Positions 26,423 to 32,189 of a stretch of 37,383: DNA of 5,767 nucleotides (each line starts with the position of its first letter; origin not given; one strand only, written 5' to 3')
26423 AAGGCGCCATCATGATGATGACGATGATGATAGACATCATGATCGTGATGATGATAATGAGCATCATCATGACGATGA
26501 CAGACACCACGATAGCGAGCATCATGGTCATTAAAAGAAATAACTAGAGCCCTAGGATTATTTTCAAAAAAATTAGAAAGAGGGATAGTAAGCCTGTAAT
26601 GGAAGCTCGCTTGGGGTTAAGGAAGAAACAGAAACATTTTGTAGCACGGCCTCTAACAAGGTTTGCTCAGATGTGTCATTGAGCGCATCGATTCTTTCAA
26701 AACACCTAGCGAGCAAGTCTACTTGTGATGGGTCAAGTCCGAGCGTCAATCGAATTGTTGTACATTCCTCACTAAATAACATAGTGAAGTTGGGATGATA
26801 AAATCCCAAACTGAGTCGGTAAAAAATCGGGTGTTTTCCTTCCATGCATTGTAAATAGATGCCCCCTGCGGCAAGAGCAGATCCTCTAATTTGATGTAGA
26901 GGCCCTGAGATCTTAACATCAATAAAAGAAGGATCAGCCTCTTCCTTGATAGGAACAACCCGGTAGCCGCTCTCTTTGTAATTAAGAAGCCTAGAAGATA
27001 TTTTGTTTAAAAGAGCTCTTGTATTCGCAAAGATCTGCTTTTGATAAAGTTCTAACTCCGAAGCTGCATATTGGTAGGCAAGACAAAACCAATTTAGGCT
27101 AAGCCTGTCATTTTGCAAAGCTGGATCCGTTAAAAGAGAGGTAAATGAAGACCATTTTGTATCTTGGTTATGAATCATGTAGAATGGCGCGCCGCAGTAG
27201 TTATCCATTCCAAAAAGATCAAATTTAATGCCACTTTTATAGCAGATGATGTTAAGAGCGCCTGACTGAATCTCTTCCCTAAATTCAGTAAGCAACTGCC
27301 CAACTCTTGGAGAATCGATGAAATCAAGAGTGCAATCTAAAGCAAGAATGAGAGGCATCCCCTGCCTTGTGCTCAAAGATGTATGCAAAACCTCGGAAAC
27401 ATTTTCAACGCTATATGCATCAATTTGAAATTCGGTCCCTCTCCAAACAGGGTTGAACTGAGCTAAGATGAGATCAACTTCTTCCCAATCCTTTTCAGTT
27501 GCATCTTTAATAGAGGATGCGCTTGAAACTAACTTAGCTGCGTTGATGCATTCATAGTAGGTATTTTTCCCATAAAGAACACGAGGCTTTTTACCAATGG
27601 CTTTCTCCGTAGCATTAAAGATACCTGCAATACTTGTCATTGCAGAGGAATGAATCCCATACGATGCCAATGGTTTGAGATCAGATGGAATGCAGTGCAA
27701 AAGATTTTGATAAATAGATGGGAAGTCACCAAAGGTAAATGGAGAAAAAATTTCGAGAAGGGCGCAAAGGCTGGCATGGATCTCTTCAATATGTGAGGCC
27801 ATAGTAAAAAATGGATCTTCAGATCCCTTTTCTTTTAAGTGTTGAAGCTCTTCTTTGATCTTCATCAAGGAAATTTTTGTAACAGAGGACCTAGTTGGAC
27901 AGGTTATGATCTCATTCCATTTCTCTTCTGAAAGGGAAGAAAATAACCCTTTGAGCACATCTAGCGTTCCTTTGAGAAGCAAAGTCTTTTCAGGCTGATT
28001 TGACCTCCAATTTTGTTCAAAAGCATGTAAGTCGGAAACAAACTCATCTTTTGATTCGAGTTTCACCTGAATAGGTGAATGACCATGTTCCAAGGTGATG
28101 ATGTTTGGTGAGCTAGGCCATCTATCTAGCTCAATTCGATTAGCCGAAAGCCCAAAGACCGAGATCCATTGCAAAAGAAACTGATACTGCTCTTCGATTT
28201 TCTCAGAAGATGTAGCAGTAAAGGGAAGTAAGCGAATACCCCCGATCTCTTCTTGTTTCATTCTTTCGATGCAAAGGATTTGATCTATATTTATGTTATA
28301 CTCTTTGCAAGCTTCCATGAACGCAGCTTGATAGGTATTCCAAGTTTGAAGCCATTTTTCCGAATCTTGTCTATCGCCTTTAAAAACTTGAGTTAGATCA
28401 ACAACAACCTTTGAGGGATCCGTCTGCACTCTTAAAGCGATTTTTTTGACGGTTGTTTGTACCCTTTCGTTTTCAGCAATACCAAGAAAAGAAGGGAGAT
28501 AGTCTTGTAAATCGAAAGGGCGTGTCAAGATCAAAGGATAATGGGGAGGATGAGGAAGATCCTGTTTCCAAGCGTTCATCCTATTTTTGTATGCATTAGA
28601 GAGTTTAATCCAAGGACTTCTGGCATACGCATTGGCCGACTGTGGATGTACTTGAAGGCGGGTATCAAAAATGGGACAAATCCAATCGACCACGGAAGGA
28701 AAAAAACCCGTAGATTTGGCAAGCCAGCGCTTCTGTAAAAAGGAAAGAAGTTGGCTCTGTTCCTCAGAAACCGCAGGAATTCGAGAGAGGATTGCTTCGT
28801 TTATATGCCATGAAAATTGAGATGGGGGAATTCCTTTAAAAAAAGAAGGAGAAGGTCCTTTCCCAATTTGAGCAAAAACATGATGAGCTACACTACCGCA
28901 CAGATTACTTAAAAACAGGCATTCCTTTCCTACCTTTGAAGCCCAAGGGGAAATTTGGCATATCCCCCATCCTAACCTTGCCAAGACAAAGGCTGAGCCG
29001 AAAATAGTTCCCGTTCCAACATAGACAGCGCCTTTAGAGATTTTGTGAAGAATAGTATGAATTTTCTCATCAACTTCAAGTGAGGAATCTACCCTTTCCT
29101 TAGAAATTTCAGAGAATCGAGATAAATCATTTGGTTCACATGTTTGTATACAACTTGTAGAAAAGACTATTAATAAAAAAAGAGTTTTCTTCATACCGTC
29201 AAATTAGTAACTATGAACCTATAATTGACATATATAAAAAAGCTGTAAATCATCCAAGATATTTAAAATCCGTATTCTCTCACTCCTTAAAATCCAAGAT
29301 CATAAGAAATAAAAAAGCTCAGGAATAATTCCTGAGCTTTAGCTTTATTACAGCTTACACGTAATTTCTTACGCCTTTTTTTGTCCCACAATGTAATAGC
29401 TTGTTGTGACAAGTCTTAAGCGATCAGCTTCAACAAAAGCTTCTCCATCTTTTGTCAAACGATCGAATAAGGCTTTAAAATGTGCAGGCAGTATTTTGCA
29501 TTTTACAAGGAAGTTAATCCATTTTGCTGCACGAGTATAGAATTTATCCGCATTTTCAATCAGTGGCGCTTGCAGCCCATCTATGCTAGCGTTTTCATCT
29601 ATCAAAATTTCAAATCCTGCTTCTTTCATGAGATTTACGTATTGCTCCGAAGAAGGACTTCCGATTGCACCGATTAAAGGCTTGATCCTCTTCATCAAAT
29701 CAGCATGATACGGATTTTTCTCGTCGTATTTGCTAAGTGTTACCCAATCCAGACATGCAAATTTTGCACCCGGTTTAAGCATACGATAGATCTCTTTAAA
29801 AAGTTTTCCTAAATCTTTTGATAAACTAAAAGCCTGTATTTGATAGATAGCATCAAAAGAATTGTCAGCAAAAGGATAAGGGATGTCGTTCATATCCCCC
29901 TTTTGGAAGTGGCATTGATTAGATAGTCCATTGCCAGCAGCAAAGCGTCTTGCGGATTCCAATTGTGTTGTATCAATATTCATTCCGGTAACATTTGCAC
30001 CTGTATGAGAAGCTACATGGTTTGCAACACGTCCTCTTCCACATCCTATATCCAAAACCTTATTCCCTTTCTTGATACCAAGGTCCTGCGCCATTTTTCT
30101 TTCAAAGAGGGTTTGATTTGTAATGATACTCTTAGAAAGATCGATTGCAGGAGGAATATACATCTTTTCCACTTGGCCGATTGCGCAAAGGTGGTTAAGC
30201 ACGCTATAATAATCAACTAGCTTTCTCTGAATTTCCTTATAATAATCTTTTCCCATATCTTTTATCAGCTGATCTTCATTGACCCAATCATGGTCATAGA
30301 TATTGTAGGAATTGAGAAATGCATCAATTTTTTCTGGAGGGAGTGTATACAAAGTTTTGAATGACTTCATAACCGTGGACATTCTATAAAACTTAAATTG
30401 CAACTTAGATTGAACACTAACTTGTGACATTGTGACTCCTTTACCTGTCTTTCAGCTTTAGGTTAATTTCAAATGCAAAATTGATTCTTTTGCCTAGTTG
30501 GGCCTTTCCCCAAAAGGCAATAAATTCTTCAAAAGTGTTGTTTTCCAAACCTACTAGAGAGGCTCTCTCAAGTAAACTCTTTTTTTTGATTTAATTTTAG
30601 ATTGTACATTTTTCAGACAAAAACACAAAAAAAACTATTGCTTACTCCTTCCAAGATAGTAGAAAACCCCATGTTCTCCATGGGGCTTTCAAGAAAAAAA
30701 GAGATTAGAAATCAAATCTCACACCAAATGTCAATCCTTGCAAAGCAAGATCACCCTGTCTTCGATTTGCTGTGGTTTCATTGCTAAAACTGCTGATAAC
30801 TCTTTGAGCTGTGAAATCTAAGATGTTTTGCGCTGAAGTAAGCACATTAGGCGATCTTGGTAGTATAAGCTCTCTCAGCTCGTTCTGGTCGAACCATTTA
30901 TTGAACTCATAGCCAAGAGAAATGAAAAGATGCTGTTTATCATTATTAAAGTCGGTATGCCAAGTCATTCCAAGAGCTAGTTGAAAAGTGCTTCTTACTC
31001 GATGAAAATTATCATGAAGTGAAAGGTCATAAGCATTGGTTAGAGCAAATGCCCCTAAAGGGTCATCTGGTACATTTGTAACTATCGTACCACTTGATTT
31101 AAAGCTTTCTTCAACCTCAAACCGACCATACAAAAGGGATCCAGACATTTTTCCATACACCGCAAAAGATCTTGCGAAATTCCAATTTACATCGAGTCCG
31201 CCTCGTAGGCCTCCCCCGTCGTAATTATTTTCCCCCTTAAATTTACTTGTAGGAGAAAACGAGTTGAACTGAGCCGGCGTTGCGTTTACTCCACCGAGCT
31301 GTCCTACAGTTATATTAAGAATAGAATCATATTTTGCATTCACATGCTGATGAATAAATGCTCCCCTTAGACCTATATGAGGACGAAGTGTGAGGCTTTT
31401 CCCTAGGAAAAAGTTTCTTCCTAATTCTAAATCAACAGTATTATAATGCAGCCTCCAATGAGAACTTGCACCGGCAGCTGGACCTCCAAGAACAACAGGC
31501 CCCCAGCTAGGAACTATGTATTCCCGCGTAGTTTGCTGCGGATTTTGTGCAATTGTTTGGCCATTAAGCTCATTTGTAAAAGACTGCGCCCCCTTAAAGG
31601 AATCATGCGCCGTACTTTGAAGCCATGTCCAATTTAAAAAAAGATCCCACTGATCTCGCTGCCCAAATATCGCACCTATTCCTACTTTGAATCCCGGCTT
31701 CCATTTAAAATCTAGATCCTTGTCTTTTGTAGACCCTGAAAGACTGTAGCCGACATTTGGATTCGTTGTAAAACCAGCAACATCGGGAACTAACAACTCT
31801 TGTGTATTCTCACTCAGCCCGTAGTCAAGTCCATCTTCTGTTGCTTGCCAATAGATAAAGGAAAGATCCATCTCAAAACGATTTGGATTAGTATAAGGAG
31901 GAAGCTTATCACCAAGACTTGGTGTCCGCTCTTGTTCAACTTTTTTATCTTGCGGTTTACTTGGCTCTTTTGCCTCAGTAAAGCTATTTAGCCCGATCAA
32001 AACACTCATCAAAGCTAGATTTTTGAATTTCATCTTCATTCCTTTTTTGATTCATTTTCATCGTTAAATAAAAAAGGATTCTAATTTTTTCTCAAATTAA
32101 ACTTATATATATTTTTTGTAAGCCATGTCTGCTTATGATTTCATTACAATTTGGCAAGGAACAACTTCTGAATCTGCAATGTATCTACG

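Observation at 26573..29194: Exported 873-aa protein with a cryptic Cys/Met-metabolism PLP-enzyme fold fused to an unknown ~450-aa N-terminal region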

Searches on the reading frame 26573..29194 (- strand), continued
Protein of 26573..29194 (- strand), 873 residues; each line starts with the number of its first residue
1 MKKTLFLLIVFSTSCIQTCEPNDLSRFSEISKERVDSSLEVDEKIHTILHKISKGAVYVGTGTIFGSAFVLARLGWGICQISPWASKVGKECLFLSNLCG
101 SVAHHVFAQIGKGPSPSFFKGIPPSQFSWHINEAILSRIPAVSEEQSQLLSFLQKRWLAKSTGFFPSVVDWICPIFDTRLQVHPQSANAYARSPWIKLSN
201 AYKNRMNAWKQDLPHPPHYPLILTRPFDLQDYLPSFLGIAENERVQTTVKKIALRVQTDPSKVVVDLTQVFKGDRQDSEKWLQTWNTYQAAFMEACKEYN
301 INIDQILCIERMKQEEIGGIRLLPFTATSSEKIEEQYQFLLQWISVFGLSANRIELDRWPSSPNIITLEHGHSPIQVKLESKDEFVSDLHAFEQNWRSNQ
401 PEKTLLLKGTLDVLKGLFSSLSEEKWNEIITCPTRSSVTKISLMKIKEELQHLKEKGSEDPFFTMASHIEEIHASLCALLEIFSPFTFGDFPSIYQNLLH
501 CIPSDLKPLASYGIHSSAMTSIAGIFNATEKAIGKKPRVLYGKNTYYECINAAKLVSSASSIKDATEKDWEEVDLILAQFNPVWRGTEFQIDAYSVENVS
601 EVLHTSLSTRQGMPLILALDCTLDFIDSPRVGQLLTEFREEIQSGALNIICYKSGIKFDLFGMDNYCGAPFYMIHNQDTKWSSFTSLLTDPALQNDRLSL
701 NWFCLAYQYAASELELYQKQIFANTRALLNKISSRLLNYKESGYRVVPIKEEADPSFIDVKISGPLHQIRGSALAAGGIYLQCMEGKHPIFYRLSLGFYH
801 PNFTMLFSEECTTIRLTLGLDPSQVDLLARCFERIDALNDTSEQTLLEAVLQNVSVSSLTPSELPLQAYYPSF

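Call 93: search_protein_families(library=ncbifam, proteins=[P0214, P0170, P0176], max_evalue=0.001)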
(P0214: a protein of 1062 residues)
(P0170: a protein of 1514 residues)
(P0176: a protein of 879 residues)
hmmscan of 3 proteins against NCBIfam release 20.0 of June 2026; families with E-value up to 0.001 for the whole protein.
P0214 (1062 aa): 0 families

P0170 (1514 aa): 18 families
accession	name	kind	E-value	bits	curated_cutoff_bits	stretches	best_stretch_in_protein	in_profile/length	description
NF047416.1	penta_HetL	equivalog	2.8e-10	40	260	1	174-299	65-189/218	heterocyst differentiation pentapeptide repeat protein HetL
NF033086.2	penta_rpt_Qnr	equivalog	5.2e-10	39.4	240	1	190-285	2-98/211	Qnr family pentapeptide repeat protein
NF000056.3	penta_rpt_QnrS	exception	4e-08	33.2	460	1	191-293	9-112/218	QnrS family quinolone resistance pentapeptide repeat protein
NF008471.0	PRK11366.1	equivalog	2.1e-07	30.7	266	1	419-496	57-132/254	gamma-glutamyl-gamma-aminobutyrate hydrolase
NF000421.1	penta_rpt_QnrVC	exception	5.4e-07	29.8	460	1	190-285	8-104/218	QnrVC family quinolone resistance pentapeptide repeat protein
NF000071.4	penta_rpt_QnrA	exception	6e-07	29.4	450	1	189-290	7-109/218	QnrA family quinolone resistance pentapeptide repeat protein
NF012151.0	penta_rpt_QnrAS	exception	8.7e-07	29.2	490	1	188-290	6-109/218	QnrAS family quinolone resistance pentapeptide repeat protein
NF051894.1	anti_phage_HalA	equivalog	2.6e-06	26.9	250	1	183-254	51-123/338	anti-phage Hailong system effector protein HalA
NF052603.1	penta_Alr5209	equivalog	3.9e-06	26.9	125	1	180-261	15-96/113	Alr5209 family pentapeptide repeat protein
NF045546.1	GCDPHdlase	equivalog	1.1e-05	25.7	250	1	421-496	52-121/198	gamma-glutamyl-CDP-amidate hydrolase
NF011743.0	PRK15196.1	equivalog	3.5e-05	22.8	354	1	195-286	194-285/350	type III secretion system effector PipB2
NF006562.0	PRK09065.1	equivalog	9.4e-05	22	205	1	464-587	83-193/242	glutamine amidotransferase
NF011904.1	PRK15377.1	subfamily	9.5e-05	20.9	500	1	179-239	56-118/606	type III secretion system effector HECT-type E3 ubiquitin transferase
NF012152.0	penta_rpt_QnrC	exception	0.00014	21.9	500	1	182-300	20-141/221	QnrC family quinolone resistance pentapeptide repeat protein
NF011744.0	PRK15197.1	equivalog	0.0002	20.7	274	1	183-279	159-255/291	SPI-2 type III secretion system effector PipB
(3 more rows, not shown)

P0176 (879 aa): 0 families

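Call 94: list_cluster_members(proteins=[P0168, P0172, P0174, P0177, P0184, P0196, P0199, P0237, P0239, P0243])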
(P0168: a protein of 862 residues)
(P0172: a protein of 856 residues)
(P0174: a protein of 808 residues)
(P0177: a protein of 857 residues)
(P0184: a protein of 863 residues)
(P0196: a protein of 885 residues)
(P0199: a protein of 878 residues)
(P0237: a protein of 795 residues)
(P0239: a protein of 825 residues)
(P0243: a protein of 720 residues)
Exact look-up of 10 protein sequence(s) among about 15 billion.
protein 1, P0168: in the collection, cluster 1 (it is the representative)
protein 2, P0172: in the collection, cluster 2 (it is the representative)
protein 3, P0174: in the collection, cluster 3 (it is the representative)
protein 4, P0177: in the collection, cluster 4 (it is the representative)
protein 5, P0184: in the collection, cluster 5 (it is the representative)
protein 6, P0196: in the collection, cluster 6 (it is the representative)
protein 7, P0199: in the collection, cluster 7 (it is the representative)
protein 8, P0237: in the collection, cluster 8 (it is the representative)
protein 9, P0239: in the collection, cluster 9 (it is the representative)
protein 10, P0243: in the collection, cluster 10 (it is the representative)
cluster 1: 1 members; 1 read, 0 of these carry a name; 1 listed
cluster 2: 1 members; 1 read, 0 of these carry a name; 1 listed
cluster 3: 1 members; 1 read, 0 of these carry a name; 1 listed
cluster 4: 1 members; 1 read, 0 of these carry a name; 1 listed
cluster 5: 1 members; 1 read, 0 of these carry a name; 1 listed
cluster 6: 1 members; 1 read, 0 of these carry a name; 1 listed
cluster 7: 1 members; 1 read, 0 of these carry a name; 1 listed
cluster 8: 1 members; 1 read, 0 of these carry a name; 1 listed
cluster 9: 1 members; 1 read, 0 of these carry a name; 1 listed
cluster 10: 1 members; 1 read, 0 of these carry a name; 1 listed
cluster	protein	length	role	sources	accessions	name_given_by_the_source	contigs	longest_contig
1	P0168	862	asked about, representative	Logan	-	-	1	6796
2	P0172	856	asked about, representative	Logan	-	-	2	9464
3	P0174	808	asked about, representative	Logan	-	-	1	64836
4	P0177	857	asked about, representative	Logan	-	-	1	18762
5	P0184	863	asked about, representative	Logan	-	-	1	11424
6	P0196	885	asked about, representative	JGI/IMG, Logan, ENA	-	-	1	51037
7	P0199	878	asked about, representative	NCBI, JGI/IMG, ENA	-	-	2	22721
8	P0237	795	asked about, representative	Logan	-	-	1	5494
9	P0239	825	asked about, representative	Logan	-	-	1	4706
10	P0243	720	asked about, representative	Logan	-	-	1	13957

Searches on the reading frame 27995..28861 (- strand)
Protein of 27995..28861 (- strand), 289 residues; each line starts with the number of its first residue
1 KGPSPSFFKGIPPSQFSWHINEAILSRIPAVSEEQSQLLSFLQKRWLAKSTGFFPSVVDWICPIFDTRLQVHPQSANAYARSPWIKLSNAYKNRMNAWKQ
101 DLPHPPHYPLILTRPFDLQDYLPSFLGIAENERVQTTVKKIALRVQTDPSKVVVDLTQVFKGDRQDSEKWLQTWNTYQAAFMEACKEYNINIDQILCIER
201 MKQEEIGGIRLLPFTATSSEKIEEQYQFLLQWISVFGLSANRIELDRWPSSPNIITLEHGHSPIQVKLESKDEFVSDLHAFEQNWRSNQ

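Call 63: predict_structure(alignment_id=A2)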
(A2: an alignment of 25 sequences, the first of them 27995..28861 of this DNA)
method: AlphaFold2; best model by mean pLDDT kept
length: 289 residues; sequences in the alignment: 25
mean_pLDDT: 70.4   pTM: 0.61
mean pLDDT of the five models: 70.4, 69.6, 67.2, 66.8, 66.3
residues with pLDDT >= 90: 83; 70-90: 88; 50-70: 44; < 50: 74
segments of 3 or more residues with pLDDT < 50: 1-9, 11-14, 47-67, 75-77, 243-269, 284-289
pLDDT, mean of each block of 10 residues (from residue 1): 36 53 68 77 55 34 44 52 75 87 82 84 90 94 85 94 87 94 94 93 85 90 92 80 46 32 37 52 44
secondary structure, 60 per line:
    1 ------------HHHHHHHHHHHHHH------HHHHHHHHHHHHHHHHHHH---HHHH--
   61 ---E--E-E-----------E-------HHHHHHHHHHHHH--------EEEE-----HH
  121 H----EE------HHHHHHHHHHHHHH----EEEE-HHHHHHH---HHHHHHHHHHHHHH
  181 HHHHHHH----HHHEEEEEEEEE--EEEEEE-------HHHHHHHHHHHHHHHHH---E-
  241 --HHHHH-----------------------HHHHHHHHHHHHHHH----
elements in order: H13-26 H33-51 H55-58 H89-101 E110-113 H134-147 E152-155 H157-163 H167-187 E195-203 E206-211 H219-235 H243-247 H271-285

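Call 65: fold_search(model_id=the predicted structure, library=pdb)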
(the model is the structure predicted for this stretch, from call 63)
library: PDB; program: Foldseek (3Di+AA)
matches with E <= 10: 651; with E <= 0.001: 0
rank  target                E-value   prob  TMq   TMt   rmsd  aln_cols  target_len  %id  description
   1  4wb0_B                3.3e-02  0.47  0.19  0.15  14.4       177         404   11  Crystal structure of the broad specificity aminotransferase from Leishmania mexicana (released 2015-09-09)
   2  9qul                  3.5e-02  0.41  0.13  0.20  16.4       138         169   13  Zn(II)-bound de novo protein scaffold TFD-EH T87E (released 2025-11-19)
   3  4wb0_A                4.3e-02  0.44  0.18  0.15  14.4       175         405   13  Crystal structure of the broad specificity aminotransferase from Leishmania mexicana (released 2015-09-09)
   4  4wd2                  4.6e-02  0.47  0.18  0.14  10.7       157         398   15  Crystal structure of an aromatic amino acid aminotransferase from Burkholderia cenocepacia J2315 (released 2014-10-08)
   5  9quo                  5.1e-02  0.35  0.13  0.20  16.5       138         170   13  Co(II)-bound de novo protein scaffold TFD-EH T87E (released 2025-11-19)
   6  3ntj_C                5.4e-02  0.28  0.19  0.16  14.5       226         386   11  Redox regulation of Plasmodium falciparum ornithine delta-aminotransferase (released 2010-08-04)
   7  4y0h_B                6.1e-02  0.16  0.17  0.12  21.7       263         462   11  Gamma-aminobutyric acid aminotransferase inactivated by (1S,3S)-3-amino-4-difluoromethylenyl-1-cyclopentanoic acid (CP (released 2015-03-11)
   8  3ntj_A                6.4e-02  0.28  0.19  0.15  14.8       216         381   10  Redox regulation of Plasmodium falciparum ornithine delta-aminotransferase (released 2010-08-04)
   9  6wxp_A                8.5e-02  0.28  0.13  0.21  17.3       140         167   12  De novo TIM barrel-ferredoxin fold fusion homodimer with 4-glutamate centre TFD-EE (released 2020-11-25)
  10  8skr_A                9.0e-02  0.38  0.19  0.15   9.7       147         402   14  human liver mitochondrial Aspartate aminotransferase (released 2024-02-21)
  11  7jh3_A                9.5e-02  0.41  0.23  0.18  11.8       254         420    9  Crystal structure of 4-aminobutyrate aminotransferase PuuE from Escherichia coli in complex with PLP (released 2020-08-12)
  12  5ton_A                9.5e-02  0.30  0.19  0.15  10.8       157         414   13  Crystal structure of AAT H143L mutant (released 2017-03-01)
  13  6wxp_D                1.1e-01  0.15  0.12  0.19  19.2       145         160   11  De novo TIM barrel-ferredoxin fold fusion homodimer with 4-glutamate centre TFD-EE (released 2020-11-25)
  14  4h51_B                1.1e-01  0.28  0.19  0.15  14.4       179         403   12  Crystal structure of a putative Aspartate Aminotransferase from Leishmania major Friedlin (released 2012-10-10)
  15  5tot_A                1.3e-01  0.25  0.19  0.15  10.8       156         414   13  Crystal structure of AAT H143L:H189L double mutant (released 2017-03-01)
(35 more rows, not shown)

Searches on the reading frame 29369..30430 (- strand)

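Call 13: search_protein_families(library=pfam, proteins=[window:29369-30430:-], max_evalue=0.001)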
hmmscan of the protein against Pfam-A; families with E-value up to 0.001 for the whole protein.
window:29369-30430:- (353 aa): 12 families
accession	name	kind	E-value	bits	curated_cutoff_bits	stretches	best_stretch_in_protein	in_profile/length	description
PF08241.18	Methyltransf_11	-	7.8e-23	81.4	21.2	1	126-226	1-95/95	Methyltransferase domain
PF13649.12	Methyltransf_25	-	1.2e-21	77.7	27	1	125-221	1-96/97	Methyltransferase domain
PF13847.12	Methyltransf_31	-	3.6e-21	75.8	27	1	119-236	1-119/145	Methyltransferase domain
PF01209.24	Ubie_methyltran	-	2.5e-14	53.6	20.1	1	107-269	33-193/233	ubiE/COQ5 methyltransferase family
PF13489.12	Methyltransf_23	-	5.1e-13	49.5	27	1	119-276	20-162/164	Methyltransferase domain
PF02353.26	CMAS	-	5.3e-13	49.3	27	1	111-280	52-217/273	Mycolic acid cyclopropane synthetase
PF08242.18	Methyltransf_12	-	1.4e-12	48.6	30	1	126-224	1-98/98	Methyltransferase domain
PF05175.20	MTS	-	5e-07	30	23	1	115-195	25-102/170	Methyltransferase small domain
PF00891.24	Methyltransf_2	-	1.8e-06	27.9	22.3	1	104-274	45-210/210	O-methyltransferase domain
PF07021.18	MetW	-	5.1e-06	26.7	21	1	119-217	11-101/193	Methionine biosynthesis protein MetW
PF06325.19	PrmA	-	8.7e-06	25.9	22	1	119-225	159-257/296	Ribosomal protein L11 methyltransferase (PrmA)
PF05148.21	Methyltransf_8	-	0.00091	19.6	27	0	112-224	62-154/219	Hypothetical methyltransferase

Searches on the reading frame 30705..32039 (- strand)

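Call 13: search_protein_families(library=pfam, proteins=[window:30705-32039:-], max_evalue=0.001)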
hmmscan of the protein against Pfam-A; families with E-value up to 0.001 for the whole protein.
window:30705-32039:- (444 aa): 1 family
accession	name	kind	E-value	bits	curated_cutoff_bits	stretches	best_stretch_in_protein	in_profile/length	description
PF05150.18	Legionella_OMP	-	2e-38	132.4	25.4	1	52-443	6-280/281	Legionella pneumophila major outer membrane protein precursor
